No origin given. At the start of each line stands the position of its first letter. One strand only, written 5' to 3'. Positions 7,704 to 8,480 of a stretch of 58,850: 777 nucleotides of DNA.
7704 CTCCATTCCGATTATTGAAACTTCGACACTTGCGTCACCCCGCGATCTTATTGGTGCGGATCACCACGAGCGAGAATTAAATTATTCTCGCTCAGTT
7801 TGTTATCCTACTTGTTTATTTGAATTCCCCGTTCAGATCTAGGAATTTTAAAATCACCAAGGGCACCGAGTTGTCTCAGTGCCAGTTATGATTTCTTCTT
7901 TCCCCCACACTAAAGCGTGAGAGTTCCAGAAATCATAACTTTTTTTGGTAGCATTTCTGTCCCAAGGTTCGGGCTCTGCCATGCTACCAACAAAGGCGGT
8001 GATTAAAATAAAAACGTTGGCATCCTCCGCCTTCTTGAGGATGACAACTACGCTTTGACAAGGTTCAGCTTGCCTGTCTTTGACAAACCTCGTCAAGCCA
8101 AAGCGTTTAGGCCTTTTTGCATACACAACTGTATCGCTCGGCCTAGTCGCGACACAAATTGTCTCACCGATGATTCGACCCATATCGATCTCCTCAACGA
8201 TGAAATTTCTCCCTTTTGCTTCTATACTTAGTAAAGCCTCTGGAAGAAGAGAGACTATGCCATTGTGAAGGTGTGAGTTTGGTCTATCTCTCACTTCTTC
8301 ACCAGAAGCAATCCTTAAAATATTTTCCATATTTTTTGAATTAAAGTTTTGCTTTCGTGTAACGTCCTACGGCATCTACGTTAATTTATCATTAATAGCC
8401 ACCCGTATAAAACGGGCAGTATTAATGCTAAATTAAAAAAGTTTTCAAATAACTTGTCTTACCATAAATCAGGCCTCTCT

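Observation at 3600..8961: GC-richer ~5.4-kb island: MoxR/CobS-like AAA+ ATPase, vWA protein and two orphan genes, about 40% non-coding, next to an IS481-type element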

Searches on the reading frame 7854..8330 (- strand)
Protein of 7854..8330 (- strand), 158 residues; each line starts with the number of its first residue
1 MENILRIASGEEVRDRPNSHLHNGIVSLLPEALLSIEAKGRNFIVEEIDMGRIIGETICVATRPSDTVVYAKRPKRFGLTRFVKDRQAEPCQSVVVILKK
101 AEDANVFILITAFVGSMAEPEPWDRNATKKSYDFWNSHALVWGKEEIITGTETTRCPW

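Call 3: search_protein_families(library=pfam, proteins=[window:7854-8330:-], max_evalue=0.01)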
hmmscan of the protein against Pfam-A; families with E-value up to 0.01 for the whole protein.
window:7854-8330:- (158 aa): 0 families

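Call 4: search_protein_families(library=phrogs, proteins=[window:7854-8330:-], max_evalue=0.01)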
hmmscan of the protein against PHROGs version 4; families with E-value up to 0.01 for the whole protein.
window:7854-8330:- (158 aa): 1 family
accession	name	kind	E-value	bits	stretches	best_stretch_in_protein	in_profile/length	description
phrog_23674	-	unknown function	7.7e-23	82.2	1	20-148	19-152/157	-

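Call 5: search_protein_families(library=padloc, proteins=[window:7854-8330:-], max_evalue=0.01)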
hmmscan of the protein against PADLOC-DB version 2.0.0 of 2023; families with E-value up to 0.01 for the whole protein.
window:7854-8330:- (158 aa): 0 families

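Call 9: search_dna_similar(query=window:7854-8330:-, collection=phages, mode=protein, max_evalue=0.001, max_rows=25)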
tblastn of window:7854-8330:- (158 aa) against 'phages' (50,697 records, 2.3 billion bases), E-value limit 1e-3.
Records with a match: 20; places in all: 20; records where one place covers at least 80% of the query: 0.
Best place of each record, by identity: <60% 20.
By first word of the organism name: Erwinia 7; Yersinia 4; Pseudomonas 2; Serratia 2; Pectobacterium 2; Cronobacter 2; Xanthomonas 1.
By host as written in the record: - 4; Erwinia amylovora 3; Erwinia amylovora SNUABM_01 3; Serratia marcescens UCC2017 2; Pectobacterium carotovorum subsp. carotovorum strain CBBL19-1-37 2; Cronobacter sakazakii 2; Pseudomonas poae Z9_5 1; Pseudomonas syringae 1; and 2 more.
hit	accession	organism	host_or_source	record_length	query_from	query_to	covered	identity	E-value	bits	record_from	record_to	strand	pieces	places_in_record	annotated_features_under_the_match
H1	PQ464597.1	Pseudomonas phage Milchi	Pseudomonas poae Z9_5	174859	22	143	77%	43.3%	2e-26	108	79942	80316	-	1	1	hypothetical protein (x2)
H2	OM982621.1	Pseudomonas phage Astolliot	Pseudomonas syringae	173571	22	143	77%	42.5%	7e-25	104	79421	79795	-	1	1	hypothetical protein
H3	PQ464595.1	Erwinia phage Kaldavass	Erwinia aphidicola W09_2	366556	21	142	77%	39.1%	7e-21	94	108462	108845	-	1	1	hypothetical protein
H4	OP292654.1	Xanthomonas phage XbC2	Xanthomonas vesicatoria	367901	21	142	77%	37.5%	1e-19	90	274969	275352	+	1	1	hypothetical protein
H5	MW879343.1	Erwinia phage pEa_SNUABM_44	Erwinia amylovora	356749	21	142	77%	36.7%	5e-20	91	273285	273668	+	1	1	hypothetical protein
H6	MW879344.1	Erwinia phage pEa_SNUABM_49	Erwinia amylovora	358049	21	142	77%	36.7%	1e-19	90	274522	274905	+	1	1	hypothetical protein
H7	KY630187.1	Serratia phage BF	Serratia marcescens UCC2017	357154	21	142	77%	36.7%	1e-18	87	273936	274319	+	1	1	hypothetical protein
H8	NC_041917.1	Serratia phage BF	Serratia marcescens UCC2017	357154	21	142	77%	36.7%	1e-18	87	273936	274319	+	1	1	hypothetical protein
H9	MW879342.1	Erwinia phage pEa_SNUABM_19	Erwinia amylovora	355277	21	142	77%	35.9%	9e-19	87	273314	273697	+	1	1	hypothetical protein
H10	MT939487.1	Erwinia phage pEa_SNUABM_47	Erwinia amylovora SNUABM_01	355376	21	142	77%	35.9%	9e-19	87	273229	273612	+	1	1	hypothetical protein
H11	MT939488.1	Erwinia phage pEa_SNUABM_50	Erwinia amylovora SNUABM_01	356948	21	142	77%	35.9%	9e-19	87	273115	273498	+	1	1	hypothetical protein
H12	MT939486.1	Erwinia phage pEa_SNUABM_12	Erwinia amylovora SNUABM_01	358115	21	142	77%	35.9%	9e-19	87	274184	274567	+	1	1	hypothetical protein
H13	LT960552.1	Yersinia phage fHe-Yen9-03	-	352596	21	142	77%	35.9%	3e-18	86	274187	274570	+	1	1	g381: hypothetical protein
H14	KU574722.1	Pectobacterium phage vB_PcaM_CBB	Pectobacterium carotovorum subsp. ...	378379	21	142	77%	35.2%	3e-19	89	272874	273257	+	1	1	hypothetical protein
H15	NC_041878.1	Pectobacterium phage vB_PcaM_CBB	Pectobacterium carotovorum subsp. ...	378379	21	142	77%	35.2%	3e-19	89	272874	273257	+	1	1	hypothetical protein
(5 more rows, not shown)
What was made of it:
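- p158 has phage homologues (call 9).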

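Call 38: find_homologous_proteins(query=window:7854-8330:-)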
Query window:7854-8330:- (158 aa): 180 proteins with E <= 0.001 among 205 candidates; the best 120 are listed.
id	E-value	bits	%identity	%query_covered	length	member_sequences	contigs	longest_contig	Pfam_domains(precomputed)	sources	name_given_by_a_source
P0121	4.2e-101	353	100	100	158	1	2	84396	-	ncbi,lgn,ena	-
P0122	1.5e-66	241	69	97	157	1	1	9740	-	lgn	-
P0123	4.1e-66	239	67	99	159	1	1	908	-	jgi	jgi:hypothetical protein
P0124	6.6e-66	239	69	100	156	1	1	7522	-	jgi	jgi:hypothetical protein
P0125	4.3e-65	236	68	98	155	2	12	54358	-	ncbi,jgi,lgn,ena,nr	ncbi:MAG: hypothetical protein BWY14_00954 [Parcubacteria group bacterium ADurb.Bin192]|nr:MAG: hypo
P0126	2.1e-64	234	65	100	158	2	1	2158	-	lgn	-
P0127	3.7e-63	230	65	97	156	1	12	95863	-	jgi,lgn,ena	-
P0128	4.1e-63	230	63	98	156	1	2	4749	-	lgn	-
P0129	8.7e-63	229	66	100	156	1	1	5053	-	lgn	-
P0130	4.8e-62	226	66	97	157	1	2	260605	-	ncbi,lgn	-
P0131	5.3e-62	226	63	100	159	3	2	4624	-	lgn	-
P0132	4.3e-61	223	64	96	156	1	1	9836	-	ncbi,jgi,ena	ncbi:MAG: hypothetical protein WCG45_00420 [bacterium]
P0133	1.2e-60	222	59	97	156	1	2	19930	-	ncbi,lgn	-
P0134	1.8e-60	221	65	98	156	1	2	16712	-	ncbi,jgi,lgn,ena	ncbi:MAG: hypothetical protein WCT37_02980 [Patescibacteria group bacterium]|jgi:hypothetical protei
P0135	1.9e-60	221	64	97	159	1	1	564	-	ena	-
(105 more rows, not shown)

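Call 49: predict_structure(alignment_id=A2)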
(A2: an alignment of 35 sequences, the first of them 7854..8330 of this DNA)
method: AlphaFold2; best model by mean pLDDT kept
length: 158 residues; sequences in the alignment: 35
mean_pLDDT: 94.0   pTM: 0.81
mean pLDDT of the five models: 94.0, 93.7, 93.2, 92.9, 92.6
residues with pLDDT >= 90: 139; 70-90: 17; 50-70: 1; < 50: 1
segments of 3 or more residues with pLDDT < 50: none
pLDDT, mean of each block of 10 residues (from residue 1): 85 86 87 96 97 97 98 95 98 97 91 95 96 97 97 95
secondary structure, 60 per line:
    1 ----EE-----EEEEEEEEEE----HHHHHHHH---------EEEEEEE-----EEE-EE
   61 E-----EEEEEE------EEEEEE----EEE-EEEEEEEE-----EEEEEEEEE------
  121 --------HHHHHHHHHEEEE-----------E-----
elements in order: E12-21 H26-33 E43-49 E55-57 E59-61 E67-72 E79-84 E89-91 E93-100 E106-114 H129-137 E138-141
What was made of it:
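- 7854..8330 (-): p158: conserved third protein of the cassette, Arg/His-rich, with no known fold. AlphaFold2 model with pLDDT 94 (call 49).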

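Call 52: fold_search(model_id=the predicted structure, library=pdb)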
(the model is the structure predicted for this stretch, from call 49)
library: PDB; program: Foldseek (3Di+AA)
matches with E <= 10: 519; with E <= 0.001: 0
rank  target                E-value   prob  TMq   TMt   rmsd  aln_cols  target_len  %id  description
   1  1u5k_B                8.8e-02  0.44  0.18  0.13  13.9        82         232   11  Recombinational repair protein RecO (released 2004-10-26)
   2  5e3e_B                2.5e-01  0.41  0.22  0.30   9.6        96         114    5  Crystal structure of CdiA-CT/CdiI complex from Y. kristensenii 33638 (released 2015-11-25)
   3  4jm0_B                2.9e-01  0.06  0.12  0.10  16.3       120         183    8  Structure of Human Cytomegalovirus Immune Modulator UL141 (released 2014-02-26)
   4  2ux0_A                3.7e-01  0.06  0.14  0.15  16.8        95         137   10  Structure of the oligomerisation domain of calcium-calmodulin dependent protein kinase II gamma (released 2007-04-10)
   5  6jmx                  4.1e-01  0.02  0.08  0.06  20.0        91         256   14  Structure of open form of peptidoglycan peptidase (released 2020-01-15)
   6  3e6z                  4.4e-01  0.09  0.13  0.25  17.4        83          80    8  1.0 A Structure of CusF-W44A-Cu(II) residues 10-88 from Escherichia coli (released 2009-07-07)
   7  1gy7_C                4.4e-01  0.04  0.13  0.16  16.8        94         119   14  N77Y point mutant of S.Cerevisiae NTF2 (released 2002-06-20)
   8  4i9x_A                4.6e-01  0.08  0.17  0.15  17.9       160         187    8  Crystal structure of human cytomegalovirus glycoprotein UL141 targeting the death receptor TRAIL-R2 (released 2013-04-03)
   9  2v1c_C                5.5e-01  0.15  0.17  0.12  14.0        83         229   11  Crystal structure and mutational study of RecOR provide insight into its role in DNA repair (released 2007-07-03)
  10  3h51_A                5.8e-01  0.06  0.13  0.15  16.8        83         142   13  Crystal structure of Putative calcium/calmodulin dependent protein kinase II association domain (NP_636218.1) from XAN (released 2009-05-05)
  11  2ux0_F                5.8e-01  0.05  0.13  0.15  17.2        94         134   10  Structure of the oligomerisation domain of calcium-calmodulin dependent protein kinase II gamma (released 2007-04-10)
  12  2vb2                  6.2e-01  0.07  0.12  0.24  16.3        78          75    9  Crystal structure of Cu(I)CusF (released 2007-12-18)
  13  1uli_B                6.2e-01  0.04  0.13  0.12  17.9        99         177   12  Biphenyl dioxygenase (BphA1A2) derived from Rhodococcus sp. strain RHA1 (released 2004-09-28)
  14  3gwr_B                6.2e-01  0.04  0.14  0.16  17.2        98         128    9  Crystal structure of Putative calcium/calmodulin-dependent protein kinase type II association domain (YP_315894.1) fro (released 2009-04-14)
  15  7urw_E                6.5e-01  0.04  0.13  0.16  16.7        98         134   10  Tetradecameric hub domain of CaMKII beta (released 2022-05-11)
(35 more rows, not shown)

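Call 66: get_annotated_region(hit=H1, flank=5000)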
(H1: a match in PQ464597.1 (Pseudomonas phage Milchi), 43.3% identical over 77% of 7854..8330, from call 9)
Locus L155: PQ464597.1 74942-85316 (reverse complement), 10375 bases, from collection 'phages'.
description: Pseudomonas phage Milchi, complete genome.
organism: Pseudomonas phage Milchi (NCBI taxid 3374953)
taxonomy: Viruses; Duplodnaviria; Heunggongvirae; Uroviricota; Caudoviricetes
host: Pseudomonas poae Z9_5; source: -; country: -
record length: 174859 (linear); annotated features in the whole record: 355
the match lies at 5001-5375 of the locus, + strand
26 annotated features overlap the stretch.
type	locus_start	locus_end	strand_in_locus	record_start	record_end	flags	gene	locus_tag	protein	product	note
CDS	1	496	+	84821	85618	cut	-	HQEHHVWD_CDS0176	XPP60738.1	baseplate hub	-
CDS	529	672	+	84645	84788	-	-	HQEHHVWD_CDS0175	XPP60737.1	baseplate hub assembly catalyst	-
CDS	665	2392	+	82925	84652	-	-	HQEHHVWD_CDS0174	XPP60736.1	hypothetical protein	-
CDS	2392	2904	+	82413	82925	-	-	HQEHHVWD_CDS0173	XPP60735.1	tail tube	-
CDS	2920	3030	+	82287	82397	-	-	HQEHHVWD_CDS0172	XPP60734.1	hypothetical protein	-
CDS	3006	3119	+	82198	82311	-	-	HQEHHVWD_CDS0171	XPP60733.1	hypothetical protein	-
CDS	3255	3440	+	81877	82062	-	-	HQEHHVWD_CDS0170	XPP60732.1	hypothetical protein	-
CDS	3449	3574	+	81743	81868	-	-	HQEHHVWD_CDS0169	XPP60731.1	hypothetical protein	-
CDS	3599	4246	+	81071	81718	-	-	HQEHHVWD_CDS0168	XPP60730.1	deoxynucleoside monophosphate kinase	-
CDS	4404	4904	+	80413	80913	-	-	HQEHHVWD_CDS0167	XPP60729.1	hypothetical protein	-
CDS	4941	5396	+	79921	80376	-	-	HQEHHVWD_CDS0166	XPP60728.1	hypothetical protein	-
CDS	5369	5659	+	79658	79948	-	-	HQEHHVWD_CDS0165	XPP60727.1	hypothetical protein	-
CDS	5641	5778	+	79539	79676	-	-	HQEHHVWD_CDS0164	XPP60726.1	hypothetical protein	-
CDS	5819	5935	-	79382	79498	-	-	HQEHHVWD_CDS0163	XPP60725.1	hypothetical protein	-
CDS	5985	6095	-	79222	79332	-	-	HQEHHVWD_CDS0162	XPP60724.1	hypothetical protein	-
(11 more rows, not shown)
